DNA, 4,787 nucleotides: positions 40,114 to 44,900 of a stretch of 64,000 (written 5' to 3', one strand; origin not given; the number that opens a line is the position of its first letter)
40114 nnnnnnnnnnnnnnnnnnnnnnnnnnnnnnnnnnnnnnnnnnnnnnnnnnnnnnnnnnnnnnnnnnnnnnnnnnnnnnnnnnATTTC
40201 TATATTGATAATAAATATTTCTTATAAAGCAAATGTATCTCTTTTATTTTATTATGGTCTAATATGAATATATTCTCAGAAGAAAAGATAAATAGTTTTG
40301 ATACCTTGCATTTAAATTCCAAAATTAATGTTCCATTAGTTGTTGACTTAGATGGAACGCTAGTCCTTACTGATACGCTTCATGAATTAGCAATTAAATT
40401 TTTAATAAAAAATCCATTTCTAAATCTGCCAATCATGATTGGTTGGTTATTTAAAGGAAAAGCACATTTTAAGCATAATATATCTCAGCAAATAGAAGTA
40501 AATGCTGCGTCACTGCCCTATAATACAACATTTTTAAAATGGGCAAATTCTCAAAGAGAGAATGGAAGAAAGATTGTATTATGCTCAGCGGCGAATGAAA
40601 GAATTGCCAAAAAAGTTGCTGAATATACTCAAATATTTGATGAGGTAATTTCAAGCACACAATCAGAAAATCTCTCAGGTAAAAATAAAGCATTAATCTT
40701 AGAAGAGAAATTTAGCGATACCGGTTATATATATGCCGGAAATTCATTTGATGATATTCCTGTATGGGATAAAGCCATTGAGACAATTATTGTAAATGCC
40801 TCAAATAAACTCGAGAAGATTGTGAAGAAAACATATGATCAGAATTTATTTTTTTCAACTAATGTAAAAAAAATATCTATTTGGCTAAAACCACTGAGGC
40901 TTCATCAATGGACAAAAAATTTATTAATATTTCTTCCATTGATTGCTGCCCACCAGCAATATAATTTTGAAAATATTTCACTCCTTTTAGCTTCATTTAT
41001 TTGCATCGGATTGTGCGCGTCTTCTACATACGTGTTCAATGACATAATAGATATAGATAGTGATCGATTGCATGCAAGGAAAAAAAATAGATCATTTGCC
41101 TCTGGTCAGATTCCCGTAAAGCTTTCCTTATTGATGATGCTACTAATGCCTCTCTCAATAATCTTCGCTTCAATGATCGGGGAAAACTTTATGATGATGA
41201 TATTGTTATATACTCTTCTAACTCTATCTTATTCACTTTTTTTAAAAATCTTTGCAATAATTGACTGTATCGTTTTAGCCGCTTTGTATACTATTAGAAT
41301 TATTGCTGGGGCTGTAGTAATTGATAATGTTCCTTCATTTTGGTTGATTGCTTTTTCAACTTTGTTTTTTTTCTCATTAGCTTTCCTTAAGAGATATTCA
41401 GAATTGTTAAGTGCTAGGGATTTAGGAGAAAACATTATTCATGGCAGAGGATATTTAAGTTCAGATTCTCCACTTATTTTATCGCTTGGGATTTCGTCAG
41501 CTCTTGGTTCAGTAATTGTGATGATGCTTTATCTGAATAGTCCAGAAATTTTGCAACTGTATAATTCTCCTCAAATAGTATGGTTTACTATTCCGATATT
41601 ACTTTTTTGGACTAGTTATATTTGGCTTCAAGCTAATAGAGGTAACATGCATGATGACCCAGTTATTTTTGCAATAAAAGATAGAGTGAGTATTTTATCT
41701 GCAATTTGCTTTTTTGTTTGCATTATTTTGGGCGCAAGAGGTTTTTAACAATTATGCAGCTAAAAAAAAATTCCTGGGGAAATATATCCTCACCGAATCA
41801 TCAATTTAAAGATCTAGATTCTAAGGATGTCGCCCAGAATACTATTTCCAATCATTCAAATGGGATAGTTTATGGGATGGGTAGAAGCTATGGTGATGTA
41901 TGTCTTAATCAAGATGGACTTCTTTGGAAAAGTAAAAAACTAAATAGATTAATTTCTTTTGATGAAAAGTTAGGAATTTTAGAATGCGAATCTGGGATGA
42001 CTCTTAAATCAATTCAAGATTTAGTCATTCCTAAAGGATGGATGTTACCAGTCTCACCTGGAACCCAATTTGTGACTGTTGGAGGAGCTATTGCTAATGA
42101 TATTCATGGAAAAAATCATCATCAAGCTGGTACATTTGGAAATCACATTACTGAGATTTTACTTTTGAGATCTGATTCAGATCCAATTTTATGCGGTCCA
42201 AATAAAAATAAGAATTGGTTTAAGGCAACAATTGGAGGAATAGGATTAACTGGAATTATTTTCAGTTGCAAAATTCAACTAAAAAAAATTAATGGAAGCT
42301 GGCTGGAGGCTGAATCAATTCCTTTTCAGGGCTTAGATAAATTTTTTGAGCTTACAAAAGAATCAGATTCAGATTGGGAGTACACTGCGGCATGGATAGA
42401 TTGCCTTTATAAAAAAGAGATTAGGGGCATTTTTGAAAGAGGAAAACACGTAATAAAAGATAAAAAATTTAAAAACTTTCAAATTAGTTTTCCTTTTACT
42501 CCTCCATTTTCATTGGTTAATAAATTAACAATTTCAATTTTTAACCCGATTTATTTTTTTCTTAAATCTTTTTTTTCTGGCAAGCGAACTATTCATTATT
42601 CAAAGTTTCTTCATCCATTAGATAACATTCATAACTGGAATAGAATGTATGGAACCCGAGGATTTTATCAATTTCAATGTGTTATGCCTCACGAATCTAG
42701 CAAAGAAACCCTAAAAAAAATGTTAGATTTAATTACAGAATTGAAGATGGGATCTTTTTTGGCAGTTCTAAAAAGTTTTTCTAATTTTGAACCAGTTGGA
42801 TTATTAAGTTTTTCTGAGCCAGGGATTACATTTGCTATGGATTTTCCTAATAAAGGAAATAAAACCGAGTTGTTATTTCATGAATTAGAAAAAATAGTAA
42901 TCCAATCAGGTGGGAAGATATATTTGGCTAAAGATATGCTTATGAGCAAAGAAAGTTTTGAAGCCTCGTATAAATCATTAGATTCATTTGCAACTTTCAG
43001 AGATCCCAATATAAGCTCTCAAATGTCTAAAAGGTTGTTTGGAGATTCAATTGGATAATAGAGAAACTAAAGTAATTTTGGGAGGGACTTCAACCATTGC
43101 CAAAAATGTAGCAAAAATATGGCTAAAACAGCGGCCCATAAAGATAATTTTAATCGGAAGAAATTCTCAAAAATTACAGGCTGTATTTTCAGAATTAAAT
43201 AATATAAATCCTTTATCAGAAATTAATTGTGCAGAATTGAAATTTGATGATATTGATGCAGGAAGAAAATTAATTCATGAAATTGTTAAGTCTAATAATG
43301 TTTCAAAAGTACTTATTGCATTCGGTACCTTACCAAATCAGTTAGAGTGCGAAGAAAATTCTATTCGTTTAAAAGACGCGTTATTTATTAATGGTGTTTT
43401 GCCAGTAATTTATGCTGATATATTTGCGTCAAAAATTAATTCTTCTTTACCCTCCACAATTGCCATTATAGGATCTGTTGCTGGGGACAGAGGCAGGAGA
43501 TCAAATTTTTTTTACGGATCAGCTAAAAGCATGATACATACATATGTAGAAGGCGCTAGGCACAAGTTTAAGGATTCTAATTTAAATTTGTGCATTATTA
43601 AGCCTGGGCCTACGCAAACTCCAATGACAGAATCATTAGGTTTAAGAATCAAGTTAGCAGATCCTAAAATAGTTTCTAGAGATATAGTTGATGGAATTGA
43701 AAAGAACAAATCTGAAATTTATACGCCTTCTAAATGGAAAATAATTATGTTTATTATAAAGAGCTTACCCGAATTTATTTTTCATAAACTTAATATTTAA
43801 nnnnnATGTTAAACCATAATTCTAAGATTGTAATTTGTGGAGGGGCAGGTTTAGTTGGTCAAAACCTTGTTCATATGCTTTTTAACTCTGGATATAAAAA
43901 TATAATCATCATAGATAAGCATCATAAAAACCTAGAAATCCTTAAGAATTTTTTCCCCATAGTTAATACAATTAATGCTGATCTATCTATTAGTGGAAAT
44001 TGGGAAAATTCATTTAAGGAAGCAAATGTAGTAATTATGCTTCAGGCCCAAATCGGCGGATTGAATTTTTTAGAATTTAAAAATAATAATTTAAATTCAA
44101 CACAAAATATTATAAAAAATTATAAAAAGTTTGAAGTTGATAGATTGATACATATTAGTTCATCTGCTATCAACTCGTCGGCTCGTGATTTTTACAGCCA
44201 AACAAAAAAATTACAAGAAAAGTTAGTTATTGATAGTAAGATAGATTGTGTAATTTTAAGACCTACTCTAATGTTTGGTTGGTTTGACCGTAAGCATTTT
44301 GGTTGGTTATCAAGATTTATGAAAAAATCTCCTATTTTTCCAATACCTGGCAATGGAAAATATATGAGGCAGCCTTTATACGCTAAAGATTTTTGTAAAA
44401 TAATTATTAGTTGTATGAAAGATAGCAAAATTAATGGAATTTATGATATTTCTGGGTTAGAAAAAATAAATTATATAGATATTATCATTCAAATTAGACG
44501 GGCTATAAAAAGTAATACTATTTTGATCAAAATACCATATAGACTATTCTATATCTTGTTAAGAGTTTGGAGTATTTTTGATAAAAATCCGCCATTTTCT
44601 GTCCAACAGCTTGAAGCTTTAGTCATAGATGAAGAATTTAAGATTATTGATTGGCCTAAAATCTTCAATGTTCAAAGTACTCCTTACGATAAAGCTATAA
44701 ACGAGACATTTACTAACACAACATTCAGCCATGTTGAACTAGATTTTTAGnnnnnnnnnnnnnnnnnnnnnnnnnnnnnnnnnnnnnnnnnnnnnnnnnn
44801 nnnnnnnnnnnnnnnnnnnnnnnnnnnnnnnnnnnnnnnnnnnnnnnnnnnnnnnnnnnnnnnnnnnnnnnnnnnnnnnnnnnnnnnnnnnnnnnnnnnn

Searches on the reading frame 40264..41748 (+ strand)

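Call 8: search_protein_families(library=pfam, proteins=[window:40264-41748:+], max_evalue=0.00001)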
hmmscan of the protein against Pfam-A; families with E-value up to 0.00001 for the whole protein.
window:40264-41748:+ (494 aa): 2 families
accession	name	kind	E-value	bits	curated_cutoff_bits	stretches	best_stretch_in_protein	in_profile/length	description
PF01040.23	UbiA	-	3.2e-18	66.4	34.2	1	228-449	9-221/250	UbiA prenyltransferase family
PF12710.13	HAD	-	2.7e-07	31.7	27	1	26-148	2-161/189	haloacid dehalogenase-like hydrolase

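Call 38: search_protein_families(library=ncbifam, proteins=[window:40264-41748:+], max_evalue=0.000001)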
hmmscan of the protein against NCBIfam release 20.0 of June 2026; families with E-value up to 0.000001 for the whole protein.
window:40264-41748:+ (494 aa): 9 families
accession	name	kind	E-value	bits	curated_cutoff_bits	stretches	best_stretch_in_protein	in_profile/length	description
NF006088.0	PRK08238.1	equivalog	4.2e-175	583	351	1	19-490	8-479/482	UbiA family prenyltransferase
NF008977.0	PRK12324.1-2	equivalog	2.1e-41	142.3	234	1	204-489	2-284/297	decaprenyl-phosphate phosphoribosyltransferase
NF008978.0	PRK12324.1-4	equivalog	1.6e-38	132.5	207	1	199-490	27-318/322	decaprenyl-phosphate phosphoribosyltransferase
NF008976.0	PRK12324.1-1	equivalog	1.5e-27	96.8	474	1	207-486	21-298/306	decaprenyl-phosphate phosphoribosyltransferase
NF009523.0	PRK12884.1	equivalog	5.5e-13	48.7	269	1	232-368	31-166/279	prenyltransferase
TIGR01473.1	cyoE_ctaB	equivalog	4e-09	36.6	210.3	1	227-334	24-133/281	heme o synthase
TIGR01475.1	ubiA_other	subfamily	1.6e-08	34.4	180.8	1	227-373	26-168/282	UbiA-like polyprenyltransferase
NF003348.0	PRK04375.1-1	equivalog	2.7e-07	30.3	285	1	226-340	27-141/292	heme o synthase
TIGR01474.1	ubiA_proteo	equivalog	3.8e-07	29.9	275.45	1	207-373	4-176/282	4-hydroxybenzoate octaprenyltransferase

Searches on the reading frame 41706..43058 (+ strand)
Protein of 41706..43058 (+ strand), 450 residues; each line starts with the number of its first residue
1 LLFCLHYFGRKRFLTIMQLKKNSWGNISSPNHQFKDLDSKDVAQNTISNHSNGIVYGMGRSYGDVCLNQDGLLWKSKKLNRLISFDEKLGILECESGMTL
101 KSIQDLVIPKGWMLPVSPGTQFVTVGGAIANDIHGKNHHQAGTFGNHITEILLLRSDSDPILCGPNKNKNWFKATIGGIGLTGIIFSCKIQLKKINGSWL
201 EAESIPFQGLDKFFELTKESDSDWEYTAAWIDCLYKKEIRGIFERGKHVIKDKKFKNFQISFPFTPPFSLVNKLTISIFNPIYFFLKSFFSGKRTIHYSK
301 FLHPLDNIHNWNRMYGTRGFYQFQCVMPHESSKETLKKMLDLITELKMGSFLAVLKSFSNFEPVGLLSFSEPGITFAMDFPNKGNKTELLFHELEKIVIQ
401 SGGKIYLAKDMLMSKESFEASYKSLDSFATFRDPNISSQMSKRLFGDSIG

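Call 8: search_protein_families(library=pfam, proteins=[window:41706-43058:+], max_evalue=0.00001)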
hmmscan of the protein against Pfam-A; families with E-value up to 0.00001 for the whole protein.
window:41706-43058:+ (450 aa): 1 family
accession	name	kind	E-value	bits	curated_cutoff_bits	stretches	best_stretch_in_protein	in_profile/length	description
PF01565.28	FAD_binding_4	-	3.9e-15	56.2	26.4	1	54-157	28-132/139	FAD binding domain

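Call 38: search_protein_families(library=ncbifam, proteins=[window:41706-43058:+], max_evalue=0.000001)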
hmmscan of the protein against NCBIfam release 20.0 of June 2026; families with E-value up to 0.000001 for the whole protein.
window:41706-43058:+ (450 aa): 2 families
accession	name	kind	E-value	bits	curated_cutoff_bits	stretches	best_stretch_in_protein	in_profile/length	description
NF053785.1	DcplphribOxDprE1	equivalog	8.5e-96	321.9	500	1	24-443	8-446/449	decaprenylphosphoryl-beta-D-ribose oxidase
TIGR01678.1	FAD_lactone_ox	subfamily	2.6e-13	49.7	396.8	1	49-191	37-177/438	sugar 1,4-lactone oxidase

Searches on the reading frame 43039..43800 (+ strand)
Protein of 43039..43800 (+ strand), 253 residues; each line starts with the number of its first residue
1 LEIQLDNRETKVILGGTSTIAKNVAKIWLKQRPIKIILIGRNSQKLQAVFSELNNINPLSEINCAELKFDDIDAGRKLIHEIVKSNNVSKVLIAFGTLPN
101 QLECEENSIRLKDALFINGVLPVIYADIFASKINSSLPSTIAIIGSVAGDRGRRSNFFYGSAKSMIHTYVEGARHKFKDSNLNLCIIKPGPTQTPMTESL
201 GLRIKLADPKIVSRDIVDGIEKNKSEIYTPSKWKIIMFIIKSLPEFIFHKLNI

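Call 8: search_protein_families(library=pfam, proteins=[window:43039-43800:+], max_evalue=0.00001)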
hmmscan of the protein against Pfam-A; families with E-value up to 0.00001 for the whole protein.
window:43039-43800:+ (253 aa): 1 family
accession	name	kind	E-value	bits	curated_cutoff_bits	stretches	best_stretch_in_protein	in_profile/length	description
PF00106.31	adh_short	-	7.9e-14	52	26.6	1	12-200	4-190/195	short chain dehydrogenase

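Call 38: search_protein_families(library=ncbifam, proteins=[window:43039-43800:+], max_evalue=0.000001)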
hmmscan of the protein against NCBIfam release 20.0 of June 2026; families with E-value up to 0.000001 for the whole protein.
window:43039-43800:+ (253 aa): 20 families
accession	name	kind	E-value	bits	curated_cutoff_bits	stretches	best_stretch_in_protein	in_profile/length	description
NF005489.0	PRK07102.1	equivalog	2.7e-56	190.9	267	1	12-253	5-243/243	SDR family oxidoreductase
NF053786.1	DcplherypntRedDprE2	equivalog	7.3e-38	130.6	250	1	11-253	11-252/252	decaprenylphospho-beta-D-erythro-pentofuranosid-2-ulose 2-reductase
NF004110.0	PRK05599.1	equivalog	3.2e-26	92.4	362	1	11-251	3-244/246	SDR family oxidoreductase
NF005437.0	PRK07024.1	equivalog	1.6e-16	60.5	266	1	11-251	6-246/259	SDR family oxidoreductase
NF006099.0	PRK08251.1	equivalog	6.6e-15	55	253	1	8-251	4-249/250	SDR family oxidoreductase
NF004765.0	PRK06101.1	equivalog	5.3e-12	45.4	406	1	12-245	5-228/241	SDR family oxidoreductase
NF006565.0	PRK09072.1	equivalog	5e-10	39.4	238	1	10-244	6-242/265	SDR family oxidoreductase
NF047420.2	EF_P_mod_YmfI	equivalog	8.3e-10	38.8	238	1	12-200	3-186/236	elongation factor P 5-aminopentanone reductase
NF040690.1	mycolate_SDR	equivalog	1.8e-09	37.4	380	1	9-197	9-194/265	mycolate reductase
NF038213.1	SDR_TniO_fam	equivalog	5e-09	35.9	300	0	139-199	139-199/249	SDR family oxidoreductase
NF005806.0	PRK07666.1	equivalog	5e-08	32.5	286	1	9-219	8-216/239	3-ketoacyl-ACP reductase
NF005878.0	PRK07825.1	subfamily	7.3e-08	32.1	287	1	141-249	136-246/278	short chain dehydrogenase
NF006118.0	PRK08264.1-4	subfamily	1.2e-07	31.5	279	1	13-230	10-217/244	SDR family oxidoreductase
NF004528.0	PRK05875.1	equivalog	1.3e-07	31.3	334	1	8-199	10-202/280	SDR family oxidoreductase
NF006073.0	PRK08219.1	equivalog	1.5e-07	31.3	218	1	8-200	3-182/227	SDR family oxidoreductase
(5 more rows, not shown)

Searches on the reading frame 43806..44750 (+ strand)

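Call 8: search_protein_families(library=pfam, proteins=[window:43806-44750:+], max_evalue=0.00001)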
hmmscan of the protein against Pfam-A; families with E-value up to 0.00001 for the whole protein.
window:43806-44750:+ (314 aa): 5 families
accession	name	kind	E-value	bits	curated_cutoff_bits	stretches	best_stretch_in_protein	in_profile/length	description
PF01370.27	Epimerase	-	1.3e-17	64.5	20.9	1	8-215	1-239/240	NAD dependent epimerase/dehydratase family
PF01073.25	3Beta_HSD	-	7.7e-16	58.4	22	1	9-203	1-228/280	3-beta hydroxysteroid dehydrogenase/isomerase family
PF13460.12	NAD_binding_10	-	2.3e-08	34.5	27.2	1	12-154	1-144/184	NAD(P)H-binding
PF02719.21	Polysacc_synt_2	-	1.6e-06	28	20.2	1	8-143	1-151/293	Polysaccharide biosynthesis protein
PF16363.11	GDP_Man_Dehyd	-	4.2e-06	26.9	27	0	10-122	2-132/332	GDP-mannose 4,6 dehydratase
